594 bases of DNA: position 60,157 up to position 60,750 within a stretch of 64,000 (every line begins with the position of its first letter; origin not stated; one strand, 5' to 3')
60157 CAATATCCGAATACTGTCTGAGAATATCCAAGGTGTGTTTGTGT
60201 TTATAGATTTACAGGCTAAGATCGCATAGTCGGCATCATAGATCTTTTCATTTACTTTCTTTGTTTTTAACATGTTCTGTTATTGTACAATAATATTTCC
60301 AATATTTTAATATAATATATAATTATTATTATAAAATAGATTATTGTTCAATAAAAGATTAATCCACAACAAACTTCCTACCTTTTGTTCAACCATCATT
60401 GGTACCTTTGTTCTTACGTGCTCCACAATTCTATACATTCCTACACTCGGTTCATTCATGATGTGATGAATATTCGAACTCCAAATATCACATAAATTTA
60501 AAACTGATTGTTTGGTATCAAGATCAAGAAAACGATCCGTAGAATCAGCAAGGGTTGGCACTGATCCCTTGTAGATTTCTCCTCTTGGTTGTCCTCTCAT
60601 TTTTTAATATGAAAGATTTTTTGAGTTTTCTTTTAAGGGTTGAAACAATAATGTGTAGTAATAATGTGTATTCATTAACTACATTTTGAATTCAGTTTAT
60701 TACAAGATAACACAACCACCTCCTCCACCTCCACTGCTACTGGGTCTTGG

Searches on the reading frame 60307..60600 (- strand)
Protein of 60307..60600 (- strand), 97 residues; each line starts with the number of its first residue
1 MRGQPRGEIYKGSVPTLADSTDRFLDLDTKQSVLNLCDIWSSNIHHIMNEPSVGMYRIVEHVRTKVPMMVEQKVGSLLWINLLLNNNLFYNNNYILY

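Call 4: search_protein_families(library=pfam, proteins=[window:60307-60600:-], max_evalue=0.1)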
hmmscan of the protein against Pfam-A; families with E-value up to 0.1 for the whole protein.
window:60307-60600:- (97 aa): 1 family
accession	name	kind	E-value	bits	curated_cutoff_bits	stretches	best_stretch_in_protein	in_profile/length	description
PF10167.14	BORCS8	-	2.7e-13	50.3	25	1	27-74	2-49/112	BLOC-1-related complex sub-unit 8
